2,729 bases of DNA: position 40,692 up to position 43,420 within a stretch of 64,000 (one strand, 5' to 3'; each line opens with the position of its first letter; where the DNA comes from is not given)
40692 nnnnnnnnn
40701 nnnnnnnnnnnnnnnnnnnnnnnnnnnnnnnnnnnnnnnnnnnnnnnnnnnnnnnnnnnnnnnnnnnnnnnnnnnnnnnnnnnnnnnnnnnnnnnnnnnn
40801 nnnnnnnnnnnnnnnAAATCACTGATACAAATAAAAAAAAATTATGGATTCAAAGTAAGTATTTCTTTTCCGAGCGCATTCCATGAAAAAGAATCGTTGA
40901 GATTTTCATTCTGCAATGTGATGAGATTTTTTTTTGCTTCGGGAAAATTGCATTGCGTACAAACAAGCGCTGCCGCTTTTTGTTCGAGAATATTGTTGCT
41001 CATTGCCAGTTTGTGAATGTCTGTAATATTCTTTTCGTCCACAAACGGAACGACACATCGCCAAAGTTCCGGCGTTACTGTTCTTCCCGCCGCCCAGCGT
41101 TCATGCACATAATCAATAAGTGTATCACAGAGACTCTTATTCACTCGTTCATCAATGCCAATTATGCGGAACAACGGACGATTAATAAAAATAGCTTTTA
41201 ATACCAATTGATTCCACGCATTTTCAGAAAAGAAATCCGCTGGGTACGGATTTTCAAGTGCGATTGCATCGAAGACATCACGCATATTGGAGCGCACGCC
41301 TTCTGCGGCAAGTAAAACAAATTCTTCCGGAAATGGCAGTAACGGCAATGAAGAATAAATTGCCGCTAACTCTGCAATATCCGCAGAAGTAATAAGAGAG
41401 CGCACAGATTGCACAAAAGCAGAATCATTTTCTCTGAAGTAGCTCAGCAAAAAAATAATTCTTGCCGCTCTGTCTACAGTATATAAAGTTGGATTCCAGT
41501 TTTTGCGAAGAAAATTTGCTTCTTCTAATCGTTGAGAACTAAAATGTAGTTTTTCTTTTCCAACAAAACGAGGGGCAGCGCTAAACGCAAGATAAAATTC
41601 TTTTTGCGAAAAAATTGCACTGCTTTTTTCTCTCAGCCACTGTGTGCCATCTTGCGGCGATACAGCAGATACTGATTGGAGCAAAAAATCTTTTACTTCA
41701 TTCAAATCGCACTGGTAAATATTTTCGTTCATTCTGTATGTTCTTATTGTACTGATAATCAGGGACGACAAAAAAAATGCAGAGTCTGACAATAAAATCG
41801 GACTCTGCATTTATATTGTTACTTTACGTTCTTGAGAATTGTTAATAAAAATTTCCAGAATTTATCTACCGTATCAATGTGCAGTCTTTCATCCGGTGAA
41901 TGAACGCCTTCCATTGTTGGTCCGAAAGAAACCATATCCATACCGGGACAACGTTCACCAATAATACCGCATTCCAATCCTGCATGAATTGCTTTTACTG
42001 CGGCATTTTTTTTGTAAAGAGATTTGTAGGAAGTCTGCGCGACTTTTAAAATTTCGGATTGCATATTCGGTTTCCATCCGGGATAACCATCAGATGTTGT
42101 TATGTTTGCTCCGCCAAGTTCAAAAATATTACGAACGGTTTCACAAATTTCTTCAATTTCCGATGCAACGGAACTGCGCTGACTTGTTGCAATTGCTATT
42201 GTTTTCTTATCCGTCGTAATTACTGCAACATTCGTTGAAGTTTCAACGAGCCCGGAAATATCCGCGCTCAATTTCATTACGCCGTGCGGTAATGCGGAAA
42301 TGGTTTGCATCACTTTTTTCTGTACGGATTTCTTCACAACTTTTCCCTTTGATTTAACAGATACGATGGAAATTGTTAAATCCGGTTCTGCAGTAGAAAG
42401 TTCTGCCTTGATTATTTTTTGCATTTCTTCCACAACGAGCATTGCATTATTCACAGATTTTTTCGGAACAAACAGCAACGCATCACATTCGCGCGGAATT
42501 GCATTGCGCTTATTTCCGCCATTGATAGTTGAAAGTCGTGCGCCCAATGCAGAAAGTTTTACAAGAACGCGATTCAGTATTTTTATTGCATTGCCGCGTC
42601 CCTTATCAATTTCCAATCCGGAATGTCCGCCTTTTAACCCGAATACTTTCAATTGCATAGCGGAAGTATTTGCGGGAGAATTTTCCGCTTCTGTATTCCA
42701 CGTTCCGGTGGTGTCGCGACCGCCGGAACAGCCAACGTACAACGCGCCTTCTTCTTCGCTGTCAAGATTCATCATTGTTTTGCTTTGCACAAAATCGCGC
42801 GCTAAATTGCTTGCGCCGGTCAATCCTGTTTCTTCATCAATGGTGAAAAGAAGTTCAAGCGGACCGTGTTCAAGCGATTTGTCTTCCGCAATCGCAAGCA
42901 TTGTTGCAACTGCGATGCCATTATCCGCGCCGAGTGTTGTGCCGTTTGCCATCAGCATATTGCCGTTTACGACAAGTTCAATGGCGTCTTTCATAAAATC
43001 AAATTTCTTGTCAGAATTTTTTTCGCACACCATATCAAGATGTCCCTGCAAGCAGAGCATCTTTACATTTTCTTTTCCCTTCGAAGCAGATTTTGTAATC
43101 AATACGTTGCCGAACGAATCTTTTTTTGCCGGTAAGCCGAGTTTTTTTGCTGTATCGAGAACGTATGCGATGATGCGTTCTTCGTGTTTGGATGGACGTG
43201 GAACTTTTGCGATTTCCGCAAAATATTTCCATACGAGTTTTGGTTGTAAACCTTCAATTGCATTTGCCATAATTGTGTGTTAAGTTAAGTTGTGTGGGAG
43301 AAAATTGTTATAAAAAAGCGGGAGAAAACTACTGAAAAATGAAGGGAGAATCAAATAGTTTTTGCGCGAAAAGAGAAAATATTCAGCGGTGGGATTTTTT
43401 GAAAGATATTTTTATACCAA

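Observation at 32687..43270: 10.6 kb co-directional operon: pepD, complete eboA-F cluster, a BNR protein, an NTF2/HMBD lipoprotein and DUF2461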

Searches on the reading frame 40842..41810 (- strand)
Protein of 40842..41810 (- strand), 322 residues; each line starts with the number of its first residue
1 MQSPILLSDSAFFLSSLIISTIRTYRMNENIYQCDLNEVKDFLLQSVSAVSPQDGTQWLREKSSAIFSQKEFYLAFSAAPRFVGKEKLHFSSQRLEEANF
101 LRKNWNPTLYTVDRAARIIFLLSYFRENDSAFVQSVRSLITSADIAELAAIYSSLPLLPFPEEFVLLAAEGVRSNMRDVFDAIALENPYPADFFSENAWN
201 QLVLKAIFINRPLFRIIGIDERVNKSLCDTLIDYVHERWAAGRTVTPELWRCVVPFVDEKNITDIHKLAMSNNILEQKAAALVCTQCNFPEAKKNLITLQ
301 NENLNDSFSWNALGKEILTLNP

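Call 3: search_protein_families(library=pfam, proteins=[window:40842-41810:-], max_evalue=0.01)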
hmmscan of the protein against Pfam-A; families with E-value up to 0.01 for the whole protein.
window:40842-41810:- (322 aa): 0 families

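Call 4: search_protein_families(library=ncbifam, proteins=[window:40842-41810:-], max_evalue=0.01)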
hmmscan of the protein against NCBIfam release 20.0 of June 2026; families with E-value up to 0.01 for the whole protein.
window:40842-41810:- (322 aa): 2 families
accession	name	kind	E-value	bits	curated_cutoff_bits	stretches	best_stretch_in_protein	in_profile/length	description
NF035937.1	EboA_family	subfamily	1.2e-76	257.4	320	1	40-253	2-218/219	EboA family metabolite traffic protein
NF035938.1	EboA_domain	domain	6.2e-48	162.6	50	1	113-253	1-140/140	EboA domain-containing protein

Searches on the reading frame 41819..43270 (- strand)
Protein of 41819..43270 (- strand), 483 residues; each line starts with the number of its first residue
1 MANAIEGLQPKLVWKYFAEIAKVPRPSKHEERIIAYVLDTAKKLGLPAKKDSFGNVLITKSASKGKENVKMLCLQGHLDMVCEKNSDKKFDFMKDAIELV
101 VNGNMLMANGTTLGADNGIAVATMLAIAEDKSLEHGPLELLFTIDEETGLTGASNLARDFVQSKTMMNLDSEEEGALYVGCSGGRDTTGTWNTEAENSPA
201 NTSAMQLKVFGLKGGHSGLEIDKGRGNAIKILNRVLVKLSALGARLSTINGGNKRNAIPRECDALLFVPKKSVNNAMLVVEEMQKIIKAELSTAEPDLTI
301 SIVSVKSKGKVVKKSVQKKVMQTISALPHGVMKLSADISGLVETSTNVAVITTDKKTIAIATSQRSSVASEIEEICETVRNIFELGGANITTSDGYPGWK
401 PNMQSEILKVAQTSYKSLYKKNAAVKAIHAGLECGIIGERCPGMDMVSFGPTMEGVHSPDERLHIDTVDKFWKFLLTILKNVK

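Call 3: search_protein_families(library=pfam, proteins=[window:41819-43270:-], max_evalue=0.01)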
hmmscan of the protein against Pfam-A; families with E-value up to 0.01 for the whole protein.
window:41819-43270:- (483 aa): 5 families
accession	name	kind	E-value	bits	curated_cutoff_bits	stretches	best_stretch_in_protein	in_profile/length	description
PF01546.33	Peptidase_M20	-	7.4e-15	55.8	24.6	1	73-480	1-205/206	Peptidase family M20/M25/M40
PF07687.19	M20_dimer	-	5.5e-12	46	21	1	209-291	3-103/107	Peptidase dimerisation domain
PF04389.22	Peptidase_M28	-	3.1e-05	24.2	21.3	1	65-171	8-94/193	Peptidase family M28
PF05343.19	Peptidase_M42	-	7.8e-05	22.3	23.2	0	115-160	133-180/292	M42 glutamyl aminopeptidase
PF02458.20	Transferase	-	0.0053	15.9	22.7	1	12-118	260-363/434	Transferase family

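Call 4: search_protein_families(library=ncbifam, proteins=[window:41819-43270:-], max_evalue=0.01)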
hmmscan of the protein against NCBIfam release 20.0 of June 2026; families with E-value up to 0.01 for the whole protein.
window:41819-43270:- (483 aa): 26 families (the best 25 are shown)
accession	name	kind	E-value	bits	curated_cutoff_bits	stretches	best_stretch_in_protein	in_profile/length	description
TIGR01893.1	aa-his-dipept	subfamily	3.1e-176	586.7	343.75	1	8-483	1-478/478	beta-Ala-His dipeptidase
NF011600.0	PRK15026.1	equivalog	1.2e-121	406.8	991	1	7-482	6-482/485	cytosol nonspecific dipeptidase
TIGR01883.1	PepT-like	hypoth_equivalog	3.5e-21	75.6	274.25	1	13-174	2-161/361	peptidase T-like protein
NF006365.0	PRK08588.1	subfamily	1.7e-19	70.4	289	2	17-159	13-152/383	succinyl-diaminopimelate desuccinylase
TIGR01892.1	AcOrn-deacetyl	equivalog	7e-12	45.1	297.7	1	32-159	19-144/365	acetylornithine deacetylase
NF005710.0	PRK07522.1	subfamily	1.1e-10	41.3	412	1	68-163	68-158/391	acetylornithine deacetylase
TIGR01910.1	DapE-ArgE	subfamily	1.4e-10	41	217.6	1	19-163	9-156/373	ArgE/DapE family deacylase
NF006399.0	PRK08651.1-2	equivalog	3.2e-10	39.6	381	1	270-481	200-403/405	succinyl-diaminopimelate desuccinylase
NF009555.0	PRK13004.1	equivalog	6.6e-09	35.1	321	1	387-480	300-393/399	YgeY family selenium metabolism-linked hydrolase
NF006596.0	PRK09133.1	subfamily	1.4e-07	30.5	349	1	63-241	96-262/474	hypothetical protein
NF003976.0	PRK05469.1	subfamily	2e-07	30.2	255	1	100-178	124-206/409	tripeptide aminopeptidase PepT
TIGR03526.1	selenium_YgeY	hypoth_equivalog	4.2e-07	29.2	321.5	0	394-470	305-381/395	YgeY family selenium metabolism-linked hydrolase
NF009920.0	PRK13381.1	subfamily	4.2e-07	29.1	293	1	96-175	123-206/412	peptidase T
NF006402.0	PRK08651.1-5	equivalog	1.8e-06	27.2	369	1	31-157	22-140/369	succinyl-diaminopimelate desuccinylase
NF009557.0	PRK13009.1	equivalog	1.9e-06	27.3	284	1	32-156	24-145/377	succinyl-diaminopimelate desuccinylase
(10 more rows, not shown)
